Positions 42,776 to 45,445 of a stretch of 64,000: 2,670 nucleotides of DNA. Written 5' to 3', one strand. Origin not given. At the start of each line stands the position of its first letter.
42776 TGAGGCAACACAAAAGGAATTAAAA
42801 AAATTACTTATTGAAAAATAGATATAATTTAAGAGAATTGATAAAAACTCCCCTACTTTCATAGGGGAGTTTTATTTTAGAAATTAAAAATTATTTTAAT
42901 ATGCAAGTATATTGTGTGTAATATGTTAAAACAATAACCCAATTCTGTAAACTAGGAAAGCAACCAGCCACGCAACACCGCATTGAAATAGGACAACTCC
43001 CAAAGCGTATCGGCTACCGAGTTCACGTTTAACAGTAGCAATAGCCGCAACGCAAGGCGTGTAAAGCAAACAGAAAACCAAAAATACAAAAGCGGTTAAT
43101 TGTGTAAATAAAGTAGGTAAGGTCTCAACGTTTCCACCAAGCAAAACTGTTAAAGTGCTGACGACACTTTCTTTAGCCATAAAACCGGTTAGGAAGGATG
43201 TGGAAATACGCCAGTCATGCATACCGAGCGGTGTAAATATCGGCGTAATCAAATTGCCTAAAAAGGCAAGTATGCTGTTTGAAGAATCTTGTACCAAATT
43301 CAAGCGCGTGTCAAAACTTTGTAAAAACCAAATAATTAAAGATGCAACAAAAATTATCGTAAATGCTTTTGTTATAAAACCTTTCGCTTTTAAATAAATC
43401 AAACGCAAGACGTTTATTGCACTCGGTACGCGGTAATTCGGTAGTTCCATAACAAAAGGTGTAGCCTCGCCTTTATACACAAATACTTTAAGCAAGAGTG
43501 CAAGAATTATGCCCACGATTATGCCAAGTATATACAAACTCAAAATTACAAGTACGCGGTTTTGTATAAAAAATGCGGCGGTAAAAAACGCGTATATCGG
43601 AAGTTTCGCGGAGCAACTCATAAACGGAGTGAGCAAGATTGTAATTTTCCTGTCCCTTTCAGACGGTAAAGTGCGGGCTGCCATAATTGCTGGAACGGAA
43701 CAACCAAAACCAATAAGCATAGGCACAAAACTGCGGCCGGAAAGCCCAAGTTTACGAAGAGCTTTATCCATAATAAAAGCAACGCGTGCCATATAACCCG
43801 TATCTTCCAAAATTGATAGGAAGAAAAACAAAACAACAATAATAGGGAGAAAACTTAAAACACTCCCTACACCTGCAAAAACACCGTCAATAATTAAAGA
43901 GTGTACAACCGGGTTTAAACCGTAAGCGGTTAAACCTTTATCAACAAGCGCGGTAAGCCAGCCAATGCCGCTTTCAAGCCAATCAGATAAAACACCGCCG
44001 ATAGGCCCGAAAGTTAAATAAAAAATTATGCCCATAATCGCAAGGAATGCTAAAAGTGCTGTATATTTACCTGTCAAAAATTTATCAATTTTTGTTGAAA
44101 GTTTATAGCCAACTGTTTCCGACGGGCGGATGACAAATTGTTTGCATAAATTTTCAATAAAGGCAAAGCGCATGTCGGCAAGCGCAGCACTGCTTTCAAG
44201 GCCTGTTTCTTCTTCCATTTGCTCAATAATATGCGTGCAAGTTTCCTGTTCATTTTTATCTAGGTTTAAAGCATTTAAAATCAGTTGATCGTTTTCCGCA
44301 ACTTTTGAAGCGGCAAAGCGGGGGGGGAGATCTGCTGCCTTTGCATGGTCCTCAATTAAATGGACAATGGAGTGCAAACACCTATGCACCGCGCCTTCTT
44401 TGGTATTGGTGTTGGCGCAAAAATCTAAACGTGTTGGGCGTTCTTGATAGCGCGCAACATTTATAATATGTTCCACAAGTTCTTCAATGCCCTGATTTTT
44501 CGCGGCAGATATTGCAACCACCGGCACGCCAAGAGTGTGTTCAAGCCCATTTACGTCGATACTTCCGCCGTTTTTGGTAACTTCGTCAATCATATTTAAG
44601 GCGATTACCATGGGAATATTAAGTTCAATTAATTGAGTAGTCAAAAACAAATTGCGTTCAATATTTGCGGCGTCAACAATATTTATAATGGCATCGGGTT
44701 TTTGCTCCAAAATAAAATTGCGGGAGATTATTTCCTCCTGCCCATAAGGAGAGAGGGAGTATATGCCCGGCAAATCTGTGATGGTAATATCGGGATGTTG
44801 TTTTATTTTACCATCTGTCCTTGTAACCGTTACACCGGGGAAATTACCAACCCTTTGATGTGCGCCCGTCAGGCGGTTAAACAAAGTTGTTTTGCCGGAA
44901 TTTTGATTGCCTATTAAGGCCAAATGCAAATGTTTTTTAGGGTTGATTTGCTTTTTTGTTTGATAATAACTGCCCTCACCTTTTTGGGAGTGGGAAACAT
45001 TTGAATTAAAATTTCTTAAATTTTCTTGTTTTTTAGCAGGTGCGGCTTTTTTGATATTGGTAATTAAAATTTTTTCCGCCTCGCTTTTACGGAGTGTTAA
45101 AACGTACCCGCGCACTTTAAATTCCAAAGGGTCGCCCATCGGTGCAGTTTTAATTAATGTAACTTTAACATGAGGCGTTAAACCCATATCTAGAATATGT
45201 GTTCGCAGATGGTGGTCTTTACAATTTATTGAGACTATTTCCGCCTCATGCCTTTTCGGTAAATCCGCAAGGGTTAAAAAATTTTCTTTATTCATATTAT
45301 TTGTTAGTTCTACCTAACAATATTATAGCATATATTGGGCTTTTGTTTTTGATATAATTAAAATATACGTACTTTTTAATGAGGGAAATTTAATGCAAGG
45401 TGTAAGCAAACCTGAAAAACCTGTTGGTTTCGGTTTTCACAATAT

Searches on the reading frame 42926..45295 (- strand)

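Call 43: search_protein_families(library=pfam, max_evalue=0.00001, proteins=[window:42926-45295:-])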
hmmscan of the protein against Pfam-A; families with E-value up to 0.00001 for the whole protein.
window:42926-45295:- (789 aa): 7 families
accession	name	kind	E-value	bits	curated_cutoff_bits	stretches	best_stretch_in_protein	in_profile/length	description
PF02421.24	FeoB_N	-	3.7e-65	218.7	27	1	124-277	2-156/156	Ferrous iron transport protein B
PF07670.19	Gate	-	1.3e-43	148.1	29.6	2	479-574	1-103/104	Nucleoside recognition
PF01926.29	MMR_HSR1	-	4.3e-20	72.4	21.9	1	125-234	2-112/113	50S ribosome-binding GTPase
PF04023.20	FeoA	-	4.2e-17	62.4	23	1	8-79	2-73/74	FeoA domain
PF07664.17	FeoB_C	-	1.8e-16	60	26.6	1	584-635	1-53/54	Ferrous iron transport protein B C terminus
PF17910.6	FeoB_Cyto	-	7.7e-14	52.3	23.4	1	303-388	5-89/90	FeoB cytosolic helical domain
PF00009.33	GTP_EFTU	-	1.1e-06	28.8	26.5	0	198-280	91-185/188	Elongation factor Tu GTP binding domain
